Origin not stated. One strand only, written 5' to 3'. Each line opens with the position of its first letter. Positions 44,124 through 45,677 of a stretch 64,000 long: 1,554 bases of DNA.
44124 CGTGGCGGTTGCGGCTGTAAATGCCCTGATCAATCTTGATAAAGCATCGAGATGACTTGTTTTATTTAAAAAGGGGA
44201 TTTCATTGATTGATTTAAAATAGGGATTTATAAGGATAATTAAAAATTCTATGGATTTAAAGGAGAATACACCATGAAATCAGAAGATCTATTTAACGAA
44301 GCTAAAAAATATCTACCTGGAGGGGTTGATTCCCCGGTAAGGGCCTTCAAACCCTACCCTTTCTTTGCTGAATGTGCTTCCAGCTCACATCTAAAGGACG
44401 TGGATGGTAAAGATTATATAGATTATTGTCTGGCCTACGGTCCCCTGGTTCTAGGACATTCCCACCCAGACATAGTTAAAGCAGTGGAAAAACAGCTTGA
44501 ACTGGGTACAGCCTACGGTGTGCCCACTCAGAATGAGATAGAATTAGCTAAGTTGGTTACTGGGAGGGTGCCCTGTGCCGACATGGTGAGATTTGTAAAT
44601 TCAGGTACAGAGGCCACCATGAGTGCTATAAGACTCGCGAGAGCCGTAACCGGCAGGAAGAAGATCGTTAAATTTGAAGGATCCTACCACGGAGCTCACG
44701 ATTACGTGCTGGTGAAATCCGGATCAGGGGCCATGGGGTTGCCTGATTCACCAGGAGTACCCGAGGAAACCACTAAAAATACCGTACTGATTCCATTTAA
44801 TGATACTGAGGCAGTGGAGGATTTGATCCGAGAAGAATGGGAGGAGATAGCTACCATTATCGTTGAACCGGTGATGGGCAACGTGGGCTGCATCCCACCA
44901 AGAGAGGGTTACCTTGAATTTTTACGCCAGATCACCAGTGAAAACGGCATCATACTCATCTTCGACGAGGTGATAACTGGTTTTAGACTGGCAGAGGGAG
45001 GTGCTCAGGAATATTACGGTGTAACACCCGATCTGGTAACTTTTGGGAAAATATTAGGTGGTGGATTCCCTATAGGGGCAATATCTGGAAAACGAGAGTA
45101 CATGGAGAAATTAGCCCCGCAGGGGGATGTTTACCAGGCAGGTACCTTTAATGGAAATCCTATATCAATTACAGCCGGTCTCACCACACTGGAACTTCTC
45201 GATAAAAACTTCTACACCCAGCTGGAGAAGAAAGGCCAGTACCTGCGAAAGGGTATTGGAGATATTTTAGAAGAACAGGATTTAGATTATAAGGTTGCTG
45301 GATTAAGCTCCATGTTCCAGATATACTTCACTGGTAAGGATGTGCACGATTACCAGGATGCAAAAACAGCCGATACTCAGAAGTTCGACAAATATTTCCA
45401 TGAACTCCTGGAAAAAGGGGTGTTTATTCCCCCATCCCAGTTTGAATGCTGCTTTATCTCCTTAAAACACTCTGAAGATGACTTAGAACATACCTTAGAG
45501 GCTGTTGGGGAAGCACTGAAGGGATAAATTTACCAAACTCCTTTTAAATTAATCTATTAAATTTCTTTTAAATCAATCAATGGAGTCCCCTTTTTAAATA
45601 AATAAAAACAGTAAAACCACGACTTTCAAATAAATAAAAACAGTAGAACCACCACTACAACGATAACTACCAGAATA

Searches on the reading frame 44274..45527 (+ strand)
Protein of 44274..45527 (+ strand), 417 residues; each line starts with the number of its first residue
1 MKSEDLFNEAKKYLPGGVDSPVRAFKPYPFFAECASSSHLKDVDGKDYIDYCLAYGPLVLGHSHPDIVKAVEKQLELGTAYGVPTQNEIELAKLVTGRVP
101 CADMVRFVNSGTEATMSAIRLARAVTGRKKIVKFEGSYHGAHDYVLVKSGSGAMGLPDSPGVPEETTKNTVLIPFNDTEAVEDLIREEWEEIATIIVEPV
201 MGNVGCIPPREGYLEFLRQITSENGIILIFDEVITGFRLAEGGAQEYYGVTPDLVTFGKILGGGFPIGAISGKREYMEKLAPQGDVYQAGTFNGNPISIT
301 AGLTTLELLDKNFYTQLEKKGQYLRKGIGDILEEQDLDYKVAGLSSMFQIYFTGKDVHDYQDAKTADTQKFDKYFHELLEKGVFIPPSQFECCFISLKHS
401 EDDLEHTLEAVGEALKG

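Call 11: search_protein_families(library=pfam, proteins=[window:44274-45527:+], max_evalue=0.01)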
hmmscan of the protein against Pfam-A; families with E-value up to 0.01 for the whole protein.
window:44274-45527:+ (417 aa): 2 families
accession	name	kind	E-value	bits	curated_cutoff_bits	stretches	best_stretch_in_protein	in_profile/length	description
PF00202.27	Aminotran_3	-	8.4e-72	242.5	30.5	1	28-389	9-375/403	Aminotransferase class-III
PF00155.27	Aminotran_1_2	-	0.00015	21.5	19.7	1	176-410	128-360/361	Aminotransferase class I and II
